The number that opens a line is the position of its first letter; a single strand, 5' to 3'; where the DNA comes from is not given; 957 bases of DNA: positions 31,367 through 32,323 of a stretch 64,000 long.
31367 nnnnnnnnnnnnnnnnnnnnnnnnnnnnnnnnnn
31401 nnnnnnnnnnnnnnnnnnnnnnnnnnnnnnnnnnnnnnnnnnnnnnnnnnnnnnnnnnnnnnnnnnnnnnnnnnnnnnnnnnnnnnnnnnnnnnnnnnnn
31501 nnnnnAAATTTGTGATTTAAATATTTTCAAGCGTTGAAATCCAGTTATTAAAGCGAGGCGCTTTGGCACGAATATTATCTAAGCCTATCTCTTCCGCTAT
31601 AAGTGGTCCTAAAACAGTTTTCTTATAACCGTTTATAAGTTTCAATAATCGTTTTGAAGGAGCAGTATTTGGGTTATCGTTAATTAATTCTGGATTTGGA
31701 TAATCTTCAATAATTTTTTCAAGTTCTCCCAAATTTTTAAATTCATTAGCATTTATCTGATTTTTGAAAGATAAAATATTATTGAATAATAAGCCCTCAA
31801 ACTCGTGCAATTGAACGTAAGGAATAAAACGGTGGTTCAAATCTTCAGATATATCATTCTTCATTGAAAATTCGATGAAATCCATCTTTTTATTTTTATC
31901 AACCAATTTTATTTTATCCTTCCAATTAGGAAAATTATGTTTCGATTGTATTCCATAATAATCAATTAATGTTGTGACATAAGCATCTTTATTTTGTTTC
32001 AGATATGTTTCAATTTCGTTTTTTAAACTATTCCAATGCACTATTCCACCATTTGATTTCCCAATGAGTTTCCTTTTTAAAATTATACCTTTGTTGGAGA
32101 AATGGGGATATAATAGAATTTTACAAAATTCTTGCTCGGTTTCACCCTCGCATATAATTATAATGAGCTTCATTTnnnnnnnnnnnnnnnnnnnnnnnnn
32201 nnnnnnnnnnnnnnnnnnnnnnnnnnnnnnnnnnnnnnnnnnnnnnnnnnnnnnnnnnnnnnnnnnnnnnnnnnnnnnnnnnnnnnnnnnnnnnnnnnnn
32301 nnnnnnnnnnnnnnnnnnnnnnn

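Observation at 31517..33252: Candidate split OLD-like defence module 1: ABC-type ATPase + translationally coupled DUF4276 (Toprim-like) protein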

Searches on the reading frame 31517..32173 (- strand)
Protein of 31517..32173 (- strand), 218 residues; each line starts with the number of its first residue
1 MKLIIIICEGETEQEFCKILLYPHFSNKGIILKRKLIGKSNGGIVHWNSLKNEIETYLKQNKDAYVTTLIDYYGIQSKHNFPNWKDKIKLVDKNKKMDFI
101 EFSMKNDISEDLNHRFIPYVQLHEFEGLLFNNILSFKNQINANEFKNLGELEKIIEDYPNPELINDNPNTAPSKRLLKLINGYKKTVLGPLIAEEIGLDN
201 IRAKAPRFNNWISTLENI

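Call 3: search_protein_families(library=pfam, proteins=[window:31517-32173:-], max_evalue=0.1)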
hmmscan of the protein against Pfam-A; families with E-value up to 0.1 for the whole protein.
window:31517-32173:- (218 aa): 2 families
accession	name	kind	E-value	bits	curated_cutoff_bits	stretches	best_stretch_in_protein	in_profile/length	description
PF14103.11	DUF4276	-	1.3e-58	198.9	30.2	1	8-216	1-192/192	Domain of unknown function (DUF4276)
PF21241.2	UvsW_N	-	0.055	14.3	25.3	0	65-99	27-61/81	DNA helicase UvsW, N-terminal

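Call 4: search_protein_families(library=padloc, proteins=[window:31517-32173:-], max_evalue=0.1)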
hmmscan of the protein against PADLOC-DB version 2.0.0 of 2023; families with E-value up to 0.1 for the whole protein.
window:31517-32173:- (218 aa): 5 families
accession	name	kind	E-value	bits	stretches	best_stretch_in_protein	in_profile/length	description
PDLC04188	HEC-01B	-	2.8e-79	264.1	1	1-217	12-225/230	-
PDLC04187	HEC-01B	-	2.2e-49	166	1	60-218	2-166/166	-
PDLC04190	HEC-01B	-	2.3e-43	146.4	1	4-172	4-168/168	-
PDLC04186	HEC-01B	-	9.3e-31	105.1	1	61-217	44-191/196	-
PDLC04189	HEC-01B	-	1.1e-22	79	1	5-215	5-221/223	-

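Call 5: search_protein_families(library=ncbifam, proteins=[window:31517-32173:-], max_evalue=0.1)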
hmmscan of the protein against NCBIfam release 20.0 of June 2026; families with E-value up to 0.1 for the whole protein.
window:31517-32173:- (218 aa): 0 families

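Call 19: find_encoding_contigs(protein=window:31517-32173:-, flank=10000, max_places=6)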
Protein window:31517-32173:- (218 aa): 7 contigs read that carry it; 6 places shown.
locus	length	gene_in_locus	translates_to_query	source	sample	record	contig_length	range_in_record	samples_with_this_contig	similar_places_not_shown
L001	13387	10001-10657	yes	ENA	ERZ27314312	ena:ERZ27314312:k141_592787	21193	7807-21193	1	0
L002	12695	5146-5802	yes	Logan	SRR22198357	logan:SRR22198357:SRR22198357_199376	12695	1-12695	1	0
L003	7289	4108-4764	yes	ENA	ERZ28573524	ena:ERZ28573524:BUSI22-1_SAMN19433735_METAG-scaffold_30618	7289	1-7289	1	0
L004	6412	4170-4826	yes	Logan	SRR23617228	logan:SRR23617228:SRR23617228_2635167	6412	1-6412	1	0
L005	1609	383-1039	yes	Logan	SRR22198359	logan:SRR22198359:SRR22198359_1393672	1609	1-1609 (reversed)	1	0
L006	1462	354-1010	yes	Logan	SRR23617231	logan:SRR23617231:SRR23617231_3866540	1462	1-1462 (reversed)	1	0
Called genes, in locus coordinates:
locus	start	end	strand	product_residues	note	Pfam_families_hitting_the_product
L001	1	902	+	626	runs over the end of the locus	PF01433:Peptidase_M1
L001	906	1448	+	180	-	PF03544:TonB_C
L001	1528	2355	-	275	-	PF09674:DUF2400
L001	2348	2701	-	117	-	PF02261:Asp_decarbox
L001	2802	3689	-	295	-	PF00892:EamA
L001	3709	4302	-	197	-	PF07609:DUF1572, PF12867:DinB_2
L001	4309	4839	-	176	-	-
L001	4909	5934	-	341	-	-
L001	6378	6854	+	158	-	PF04308:RNaseH_like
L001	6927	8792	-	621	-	PF00012:HSP70, PF06723:MreB_Mbl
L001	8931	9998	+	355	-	PF02463:SMC_N, PF11398:DUF2813 (faint), PF13175:AAA_15, PF13476:AAA_23, PF13304:AAA_21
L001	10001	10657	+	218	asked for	PF14103:DUF4276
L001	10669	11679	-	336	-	PF00493:MCM (weak), PF20030:bpMoxR, PF00158:Sigma54_activat (faint), PF01078:Mg_chelatase (faint), PF00004:AAA, PF07726:AAA_3, PF07728:AAA_5, PF17863:AAA_lid_2, +1 more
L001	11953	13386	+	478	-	?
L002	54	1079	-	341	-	-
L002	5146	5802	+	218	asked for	PF14103:DUF4276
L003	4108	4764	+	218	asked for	PF14103:DUF4276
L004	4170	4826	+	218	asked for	PF14103:DUF4276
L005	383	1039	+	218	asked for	PF14103:DUF4276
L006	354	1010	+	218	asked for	PF14103:DUF4276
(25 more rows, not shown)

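Call 20: find_homologous_proteins(query=window:31517-32173:-, max_evalue=0.00001)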
Query window:31517-32173:- (218 aa): 6915 proteins with E <= 0.00001 among 7163 candidates; the best 120 are listed.
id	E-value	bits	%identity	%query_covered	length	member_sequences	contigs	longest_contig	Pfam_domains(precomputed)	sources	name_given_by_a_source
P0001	5.6e-141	486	100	100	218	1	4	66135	PF14103.12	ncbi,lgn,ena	-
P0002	1.5e-83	298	61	100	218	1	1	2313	PF14103.12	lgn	-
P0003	1.0e-82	295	62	99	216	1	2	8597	PF14103.12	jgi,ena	-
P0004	5.6e-82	293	62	100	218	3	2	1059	PF14103.12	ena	-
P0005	2.3e-81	291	60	100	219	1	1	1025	PF14103.12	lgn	-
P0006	2.5e-81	291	62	100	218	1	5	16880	PF14103.12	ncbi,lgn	-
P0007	4.0e-81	290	60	100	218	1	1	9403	PF14103.12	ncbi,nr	ncbi:MAG: hypothetical protein JWQ09_4596 [Segetibacter sp.]|nr:hypothetical protein [Segetibacter s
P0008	4.4e-81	290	59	100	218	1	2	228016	PF14103.12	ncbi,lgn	ncbi:MAG: DUF4276 family protein [Segetibacter sp.]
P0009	5.1e-81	290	60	100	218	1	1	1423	PF14103.12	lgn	-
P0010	5.2e-81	289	59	100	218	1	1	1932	PF14103.12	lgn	-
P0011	6.8e-81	289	61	100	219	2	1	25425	PF14103.12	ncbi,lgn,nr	ncbi:MAG: DUF4276 family protein [Bacteroidales bacterium]|nr:DUF4276 family protein [Bacteroidales 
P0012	8.2e-81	289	60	99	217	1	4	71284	PF14103.12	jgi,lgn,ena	-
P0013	8.4e-81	289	61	100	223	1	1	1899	PF14103.12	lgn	-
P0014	1.0e-80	289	61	100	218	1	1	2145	PF14103.12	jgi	jgi:hypothetical protein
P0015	1.3e-80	288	60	100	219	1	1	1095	PF14103.12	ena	-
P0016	1.8e-80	288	62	100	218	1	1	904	PF14103.12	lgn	-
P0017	2.4e-80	287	60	100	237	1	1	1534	PF14103.12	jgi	jgi:hypothetical protein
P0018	2.5e-80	287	60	100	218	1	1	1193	PF14103.12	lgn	-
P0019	3.3e-80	287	60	98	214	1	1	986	PF14103.12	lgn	-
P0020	3.9e-80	287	61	100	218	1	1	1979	PF14103.12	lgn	-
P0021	3.9e-80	287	61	100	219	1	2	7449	PF14103.12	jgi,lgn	jgi:hypothetical protein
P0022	5.0e-80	286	60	99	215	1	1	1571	PF14103.12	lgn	-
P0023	7.5e-80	286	59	100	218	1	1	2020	PF14103.12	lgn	-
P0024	1.3e-79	285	60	100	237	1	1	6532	PF14103.12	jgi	jgi:hypothetical protein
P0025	1.4e-79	285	59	100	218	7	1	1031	PF14103.12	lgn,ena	-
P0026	2.0e-79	284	59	99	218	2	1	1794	PF14103.12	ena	-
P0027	7.2e-79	282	58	100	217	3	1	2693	PF14103.12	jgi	jgi:Domain of unknown function (DUF4276)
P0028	9.0e-79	282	59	100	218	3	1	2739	PF14103.12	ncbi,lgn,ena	-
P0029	1.1e-78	282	56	100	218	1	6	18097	PF14103.12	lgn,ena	-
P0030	1.9e-78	281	58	100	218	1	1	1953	PF14103.12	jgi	jgi:hypothetical protein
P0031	2.2e-78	281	58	100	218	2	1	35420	PF14103.12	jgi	jgi:hypothetical protein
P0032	3.0e-78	280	61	100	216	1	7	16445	PF14103.12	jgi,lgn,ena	-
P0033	3.9e-78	280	61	100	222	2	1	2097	PF14103.12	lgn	-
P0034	4.1e-78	280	58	100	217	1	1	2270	PF14103.12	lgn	-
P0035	5.2e-78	280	58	100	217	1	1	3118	PF14103.12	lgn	-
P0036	7.1e-78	279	59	100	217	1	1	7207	PF14103.12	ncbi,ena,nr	ncbi:MAG: DUF4276 family protein [Ekhidna sp.]|nr:DUF4276 family protein [Ekhidna sp.]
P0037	7.2e-78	279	59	100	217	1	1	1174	PF14103.12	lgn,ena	-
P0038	1.1e-77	279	61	100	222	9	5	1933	PF14103.12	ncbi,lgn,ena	-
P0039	1.6e-77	278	57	100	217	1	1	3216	PF14103.12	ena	-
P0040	1.7e-77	278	59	98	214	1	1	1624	PF14103.12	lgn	-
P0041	1.8e-77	278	58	100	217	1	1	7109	PF14103.12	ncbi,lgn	-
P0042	2.8e-77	277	59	100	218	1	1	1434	PF14103.12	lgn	-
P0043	3.0e-77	277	60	100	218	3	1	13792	PF14103.12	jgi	jgi:hypothetical protein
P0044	3.4e-77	277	57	100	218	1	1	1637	PF14103.12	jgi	jgi:hypothetical protein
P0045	3.7e-77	277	58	100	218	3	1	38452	PF14103.12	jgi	-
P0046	3.8e-77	277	59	100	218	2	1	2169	PF14103.12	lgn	-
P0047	3.8e-77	277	59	100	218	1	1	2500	PF14103.12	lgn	-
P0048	3.9e-77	277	57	100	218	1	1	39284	PF14103.12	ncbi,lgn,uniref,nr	ncbi:MAG TPA: DUF4276 family protein [Chitinophaga sp.]|uniref:DUF4276 family protein n=1 Tax=Chitin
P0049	4.0e-77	277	57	100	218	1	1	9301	PF14103.12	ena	-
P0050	4.5e-77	277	58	100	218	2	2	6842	PF14103.12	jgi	jgi:hypothetical protein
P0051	4.6e-77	277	57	100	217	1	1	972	PF14103.12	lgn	-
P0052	4.6e-77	277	57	100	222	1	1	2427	PF14103.12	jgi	-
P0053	4.9e-77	276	58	100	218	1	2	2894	PF14103.12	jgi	jgi:Domain of unknown function (DUF4276)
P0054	5.1e-77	276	58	100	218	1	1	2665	PF14103.12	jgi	jgi:hypothetical protein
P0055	5.2e-77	276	59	100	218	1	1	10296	PF14103.12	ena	-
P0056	5.7e-77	276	57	100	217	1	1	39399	PF14103.12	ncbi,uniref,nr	ncbi:DUF4276 family protein [Zunongwangia pacifica]|uniref:DUF4276 family protein n=1 Tax=Zunongwang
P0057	8.7e-77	276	60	97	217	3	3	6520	PF14103.12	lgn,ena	-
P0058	8.7e-77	276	58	100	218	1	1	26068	PF14103.12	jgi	-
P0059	9.1e-77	276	59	100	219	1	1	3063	PF14103.12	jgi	jgi:hypothetical protein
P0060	9.6e-77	276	58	100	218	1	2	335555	PF14103.12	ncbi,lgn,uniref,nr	ncbi:protein of unknown function [Mucilaginibacter lappiensis]|uniref:DUF4276 family protein n=1 Tax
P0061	1.1e-76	275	58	100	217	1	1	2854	PF14103.12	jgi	jgi:Domain of unknown function (DUF4276)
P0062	1.2e-76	275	57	100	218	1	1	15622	PF14103.12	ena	-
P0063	1.3e-76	275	59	100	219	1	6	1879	PF14103.12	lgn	-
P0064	1.3e-76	275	58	100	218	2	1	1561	PF14103.12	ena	-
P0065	1.5e-76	275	60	99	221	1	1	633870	PF14103.12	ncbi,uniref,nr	ncbi:hypothetical protein DBR40_07360 [Pedobacter sp. KBW01]|uniref:DUF4276 family protein n=1 Tax=P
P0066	1.8e-76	275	60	99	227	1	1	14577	PF14103.12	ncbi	-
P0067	1.9e-76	275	56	100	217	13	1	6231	PF14103.12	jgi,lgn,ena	-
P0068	1.9e-76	275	57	99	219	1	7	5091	PF14103.12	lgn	-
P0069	1.9e-76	275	61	100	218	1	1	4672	PF14103.12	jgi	jgi:hypothetical protein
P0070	2.2e-76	274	61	100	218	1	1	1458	PF14103.12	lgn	-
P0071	2.6e-76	274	59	100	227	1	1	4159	PF14103.12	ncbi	-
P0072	2.8e-76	274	57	100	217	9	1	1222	PF14103.12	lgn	-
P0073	2.9e-76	274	57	100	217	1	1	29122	PF14103.12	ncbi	-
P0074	3.1e-76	274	58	100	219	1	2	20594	PF14103.12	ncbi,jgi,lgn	jgi:hypothetical protein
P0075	3.9e-76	274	56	100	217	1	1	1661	PF14103.12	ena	-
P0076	4.8e-76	273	58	100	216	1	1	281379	PF14103.12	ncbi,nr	ncbi:MAG: DUF4276 family protein [Bacteroidetes bacterium]|nr:DUF4276 family protein [Bacteroidota b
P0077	4.9e-76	273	58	100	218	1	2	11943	PF14103.12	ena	-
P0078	5.2e-76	273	59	100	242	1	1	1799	PF14103.12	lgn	-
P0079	6.4e-76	273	58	100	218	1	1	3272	PF14103.12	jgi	jgi:Domain of unknown function (DUF4276)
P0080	6.6e-76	273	60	100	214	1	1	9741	PF14103.12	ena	-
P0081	6.9e-76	273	58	100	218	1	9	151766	PF14103.12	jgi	jgi:hypothetical protein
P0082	7.1e-76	273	58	100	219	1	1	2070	PF14103.12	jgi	jgi:hypothetical protein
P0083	7.5e-76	273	56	100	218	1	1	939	PF14103.12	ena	-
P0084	8.6e-76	272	57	100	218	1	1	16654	PF14103.12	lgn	-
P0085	9.5e-76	272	59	100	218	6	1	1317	PF14103.12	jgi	jgi:Domain of unknown function (DUF4276)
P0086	9.6e-76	272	57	100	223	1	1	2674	PF14103.12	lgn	-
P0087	9.7e-76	272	57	100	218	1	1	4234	PF14103.12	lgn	-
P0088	1.3e-75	272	57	100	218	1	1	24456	PF14103.12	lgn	-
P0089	1.3e-75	272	59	100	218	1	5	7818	PF14103.12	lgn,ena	-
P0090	1.3e-75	272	56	100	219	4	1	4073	PF14103.12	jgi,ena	-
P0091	1.4e-75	272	58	100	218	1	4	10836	PF14103.12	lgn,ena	-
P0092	1.8e-75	271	56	100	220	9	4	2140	PF14103.12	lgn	-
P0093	1.8e-75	271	58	100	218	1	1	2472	PF14103.12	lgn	-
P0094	1.8e-75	271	57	100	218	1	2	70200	PF14103.12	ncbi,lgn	-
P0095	2.2e-75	271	57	100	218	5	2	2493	PF14103.12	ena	-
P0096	2.4e-75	271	60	100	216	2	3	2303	PF14103.12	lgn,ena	-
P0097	2.4e-75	271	58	100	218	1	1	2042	PF14103.12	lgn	-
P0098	3.2e-75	271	58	100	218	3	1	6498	PF14103.12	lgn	-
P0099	3.2e-75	271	57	100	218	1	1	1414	PF14103.12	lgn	-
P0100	3.4e-75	270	58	100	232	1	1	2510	PF14103.12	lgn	-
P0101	3.7e-75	270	61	100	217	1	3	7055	PF14103.12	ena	-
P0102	3.7e-75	270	57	100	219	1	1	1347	PF14103.12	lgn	-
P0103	3.7e-75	270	56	100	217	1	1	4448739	PF14103.12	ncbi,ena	-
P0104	3.9e-75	270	57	100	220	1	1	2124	PF14103.12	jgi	jgi:hypothetical protein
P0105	4.1e-75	270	58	100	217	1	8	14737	PF14103.12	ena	-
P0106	4.3e-75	270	56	100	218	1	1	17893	PF14103.12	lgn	-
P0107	4.4e-75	270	57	99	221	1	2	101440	PF14103.12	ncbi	-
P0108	4.7e-75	270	58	100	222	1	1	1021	PF14103.12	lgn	-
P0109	4.8e-75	270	57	100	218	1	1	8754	PF14103.12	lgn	-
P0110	4.9e-75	270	58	100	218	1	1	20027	PF14103.12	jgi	jgi:Domain of unknown function (DUF4276)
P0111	5.5e-75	270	56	100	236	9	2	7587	PF14103.12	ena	-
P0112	5.7e-75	270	58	100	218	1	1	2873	PF14103.12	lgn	-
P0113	5.8e-75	270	58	100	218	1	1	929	PF14103.12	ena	-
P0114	6.1e-75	270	54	99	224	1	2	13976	PF14103.12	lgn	-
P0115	6.4e-75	270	56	100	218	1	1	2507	PF14103.12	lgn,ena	-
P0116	7.1e-75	269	56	100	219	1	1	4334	PF14103.12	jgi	jgi:hypothetical protein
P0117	7.5e-75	269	57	100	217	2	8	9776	PF14103.12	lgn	-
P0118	8.1e-75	269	57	100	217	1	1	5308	PF14103.12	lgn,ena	-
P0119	8.2e-75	269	58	100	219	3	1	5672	PF14103.12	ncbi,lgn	-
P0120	8.3e-75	269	58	100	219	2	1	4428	PF14103.12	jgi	jgi:hypothetical protein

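Call 34: find_encoding_contigs(protein=P0103, flank=10000, max_places=2)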
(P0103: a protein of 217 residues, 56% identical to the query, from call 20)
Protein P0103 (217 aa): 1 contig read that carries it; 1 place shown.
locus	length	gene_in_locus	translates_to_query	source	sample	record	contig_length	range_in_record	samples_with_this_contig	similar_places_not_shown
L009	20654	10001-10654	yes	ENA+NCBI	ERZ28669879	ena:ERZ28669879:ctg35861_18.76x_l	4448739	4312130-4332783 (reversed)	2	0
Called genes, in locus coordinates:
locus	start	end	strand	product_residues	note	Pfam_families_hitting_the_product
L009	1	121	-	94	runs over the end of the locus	-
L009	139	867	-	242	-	-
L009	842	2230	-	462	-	-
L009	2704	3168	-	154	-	-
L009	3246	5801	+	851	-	PF13431:TPR_17 (faint), PF21033:RMD1-3 (faint), PF12895:ANAPC3 (faint), PF00515:TPR_1 (faint), PF07719:TPR_2 (faint), PF13174:TPR_6 (faint), PF13176:TPR_7 (faint), PF13424:TPR_12 (weak), +4 more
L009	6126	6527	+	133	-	-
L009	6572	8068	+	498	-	-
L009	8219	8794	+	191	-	-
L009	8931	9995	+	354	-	PF02463:SMC_N, PF11398:DUF2813 (faint), PF13175:AAA_15 (weak), PF13476:AAA_23 (weak), PF13304:AAA_21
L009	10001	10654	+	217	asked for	PF14103:DUF4276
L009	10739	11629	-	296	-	PF00072:Response_reg, PF01582:TIR (weak), PF13676:TIR_2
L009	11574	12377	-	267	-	PF02518:HATPase_c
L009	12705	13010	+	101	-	PF04002:RadC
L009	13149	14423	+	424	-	PF02899:Phage_int_SAM_1 (weak), PF00589:Phage_integrase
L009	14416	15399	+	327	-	PF00589:Phage_integrase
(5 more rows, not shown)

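Call 35: find_encoding_contigs(protein=P0065, flank=10000, max_places=2)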
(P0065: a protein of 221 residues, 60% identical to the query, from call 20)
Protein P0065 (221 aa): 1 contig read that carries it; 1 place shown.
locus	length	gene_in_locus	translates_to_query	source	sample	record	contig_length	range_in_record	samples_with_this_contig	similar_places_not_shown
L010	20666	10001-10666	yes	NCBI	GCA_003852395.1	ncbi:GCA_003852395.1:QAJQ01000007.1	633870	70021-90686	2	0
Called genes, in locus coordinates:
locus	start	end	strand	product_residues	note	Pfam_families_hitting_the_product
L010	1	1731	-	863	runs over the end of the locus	PF00578:AhpC-TSA, PF08534:Redoxin (faint), PF02630:SCO1-SenC, PF13905:Thioredoxin_8, PF00149:Metallophos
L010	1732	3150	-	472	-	PF14322:SusD-like_3, PF07980:SusD_RagB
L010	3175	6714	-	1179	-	PF07660:STN (weak), PF13620:CarboxypepD_reg, PF13715:CarbopepD_reg_2, PF07715:Plug, PF00593:TonB_dep_Rec_b-barrel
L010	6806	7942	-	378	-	PF04773:FecR, PF16344:FecR_C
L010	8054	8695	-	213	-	PF04542:Sigma70_r2, PF08281:Sigma70_r4_2, PF04545:Sigma70_r4, PF00196:GerE (faint)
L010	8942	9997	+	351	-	PF02463:SMC_N, PF11398:DUF2813 (faint), PF13175:AAA_15, PF13304:AAA_21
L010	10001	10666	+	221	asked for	PF14103:DUF4276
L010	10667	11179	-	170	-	-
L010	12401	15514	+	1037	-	PF13620:CarboxypepD_reg (weak), PF13715:CarbopepD_reg_2 (weak), PF07715:Plug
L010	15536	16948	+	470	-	PF14322:SusD-like_3, PF07980:SusD_RagB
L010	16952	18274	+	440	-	PF00578:AhpC-TSA (faint), PF08534:Redoxin (faint)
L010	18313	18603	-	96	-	-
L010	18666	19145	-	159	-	PF07291:MauE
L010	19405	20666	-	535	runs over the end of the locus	PF17667:Pkinase_fungal (weak), PF07714:PK_Tyr_Ser-Thr, PF00069:Pkinase, PF01636:APH (faint), PF03109:ABC1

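Call 36: find_encoding_contigs(protein=P0060, flank=10000, max_places=2)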
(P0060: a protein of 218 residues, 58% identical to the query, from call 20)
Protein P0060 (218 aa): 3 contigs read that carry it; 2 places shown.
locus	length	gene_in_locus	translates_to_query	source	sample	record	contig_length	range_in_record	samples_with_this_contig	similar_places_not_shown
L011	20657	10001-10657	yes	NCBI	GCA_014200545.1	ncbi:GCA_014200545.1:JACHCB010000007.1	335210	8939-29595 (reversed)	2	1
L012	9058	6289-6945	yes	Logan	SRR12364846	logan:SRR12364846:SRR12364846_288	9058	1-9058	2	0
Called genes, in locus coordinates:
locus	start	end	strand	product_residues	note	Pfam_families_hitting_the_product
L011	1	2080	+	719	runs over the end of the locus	PF18961:DUF5703_N, PF22124:Glyco_hydro_95_cat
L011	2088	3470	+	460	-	PF00657:Lipase_GDSL, PF13472:Lipase_GDSL_2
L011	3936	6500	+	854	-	PF13415:Beta-prop_FBX42 (weak), PF24681:Kelch_KLHDC2_KLHL20_DRC7, PF24981:Beta-prop_ATRN-LZTR1, PF01344:Kelch_1 (faint)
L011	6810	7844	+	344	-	PF02912:Phe_tRNA-synt_N, PF01409:tRNA-synt_2d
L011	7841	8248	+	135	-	-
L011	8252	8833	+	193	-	PF00440:TetR_N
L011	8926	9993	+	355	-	PF02463:SMC_N, PF11398:DUF2813 (faint), PF13175:AAA_15 (weak), PF13304:AAA_21, PF13175:AAA_15 (weak)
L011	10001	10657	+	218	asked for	PF14103:DUF4276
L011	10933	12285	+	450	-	PF06123:CreD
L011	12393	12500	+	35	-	-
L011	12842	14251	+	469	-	PF01938:TRAM, PF05958:tRNA_U5-meth_tr, PF13847:Methyltransf_31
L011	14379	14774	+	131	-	-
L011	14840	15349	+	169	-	PF00156:Pribosyltran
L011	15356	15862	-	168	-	PF13238:AAA_18, PF13671:AAA_33 (weak), PF01202:SKI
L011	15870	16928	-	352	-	PF19300:BPD_transp_1_N, PF00528:BPD_transp_1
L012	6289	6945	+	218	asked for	PF14103:DUF4276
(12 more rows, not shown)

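Call 37: find_encoding_contigs(protein=P0008, flank=10000, max_places=2)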
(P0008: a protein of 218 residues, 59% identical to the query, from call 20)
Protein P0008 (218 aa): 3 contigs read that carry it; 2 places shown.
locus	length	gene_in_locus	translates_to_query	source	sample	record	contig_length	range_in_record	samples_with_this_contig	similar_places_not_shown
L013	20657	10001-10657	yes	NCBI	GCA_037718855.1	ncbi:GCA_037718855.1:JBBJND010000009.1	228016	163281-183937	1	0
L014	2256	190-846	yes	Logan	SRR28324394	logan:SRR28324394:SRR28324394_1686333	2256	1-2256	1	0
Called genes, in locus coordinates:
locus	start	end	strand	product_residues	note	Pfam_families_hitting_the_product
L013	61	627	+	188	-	PF12704:MacB_PCD (weak), PF02687:FtsX (weak)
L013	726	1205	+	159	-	-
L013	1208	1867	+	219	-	PF12704:MacB_PCD (weak), PF02687:FtsX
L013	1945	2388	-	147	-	-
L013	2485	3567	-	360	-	-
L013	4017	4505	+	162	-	PF12704:MacB_PCD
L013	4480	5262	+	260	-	PF02687:FtsX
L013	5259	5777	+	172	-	-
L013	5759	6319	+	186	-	PF02687:FtsX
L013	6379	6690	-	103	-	-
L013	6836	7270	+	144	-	-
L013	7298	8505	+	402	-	PF07592:DDE_Tnp_ISAZ013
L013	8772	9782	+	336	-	PF13592:HTH_33, PF13358:DDE_3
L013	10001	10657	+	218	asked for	PF14103:DUF4276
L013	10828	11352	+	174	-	PF21016:RlmN_N, PF04055:Radical_SAM (weak)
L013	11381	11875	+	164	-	-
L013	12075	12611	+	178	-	PF13489:Methyltransf_23 (weak), PF08241:Methyltransf_11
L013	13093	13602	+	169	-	-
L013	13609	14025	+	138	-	-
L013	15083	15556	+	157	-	PF08240:ADH_N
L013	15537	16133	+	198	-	PF16912:Glu_dehyd_C, PF00107:ADH_zinc_N, PF13602:ADH_zinc_N_2 (weak)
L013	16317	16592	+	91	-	PF01232:Mannitol_dh (weak)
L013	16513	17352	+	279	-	PF01232:Mannitol_dh, PF08125:Mannitol_dh_C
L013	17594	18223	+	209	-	PF00370:FGGY_N (weak)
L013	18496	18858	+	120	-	PF02782:FGGY_C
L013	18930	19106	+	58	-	PF01232:Mannitol_dh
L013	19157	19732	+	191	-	PF01232:Mannitol_dh (weak)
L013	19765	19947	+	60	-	-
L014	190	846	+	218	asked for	PF14103:DUF4276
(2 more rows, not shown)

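Call 38: find_encoding_contigs(protein=P0076, flank=10000, max_places=2)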
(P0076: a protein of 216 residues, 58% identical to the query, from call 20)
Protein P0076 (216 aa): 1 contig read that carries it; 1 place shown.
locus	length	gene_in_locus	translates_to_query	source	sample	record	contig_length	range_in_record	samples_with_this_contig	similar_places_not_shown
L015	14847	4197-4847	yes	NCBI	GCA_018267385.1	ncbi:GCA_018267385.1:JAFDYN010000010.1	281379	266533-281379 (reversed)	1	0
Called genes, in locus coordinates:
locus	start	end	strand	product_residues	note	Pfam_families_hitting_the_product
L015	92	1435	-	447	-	PF13091:PLDc_2, PF18962:Por_Secre_tail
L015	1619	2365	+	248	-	PF02405:MlaE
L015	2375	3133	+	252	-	PF00005:ABC_tran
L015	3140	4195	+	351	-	PF02463:SMC_N, PF11398:DUF2813 (faint), PF13175:AAA_15, PF13476:AAA_23, PF13304:AAA_21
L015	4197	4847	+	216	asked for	PF14103:DUF4276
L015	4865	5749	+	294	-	PF02629:CoA_binding, PF13380:CoA_binding_2 (weak), PF13607:Succ_CoA_lig, PF00549:Ligase_CoA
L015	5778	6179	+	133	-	-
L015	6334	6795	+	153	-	-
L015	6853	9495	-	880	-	PF12969:DUF3857, PF01841:Transglut_core, PF10754:DUF2569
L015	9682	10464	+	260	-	PF00378:ECH_1, PF16113:ECH_2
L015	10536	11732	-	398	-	PF18962:Por_Secre_tail (faint)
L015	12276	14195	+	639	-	PF01145:Band_7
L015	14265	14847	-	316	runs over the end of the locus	-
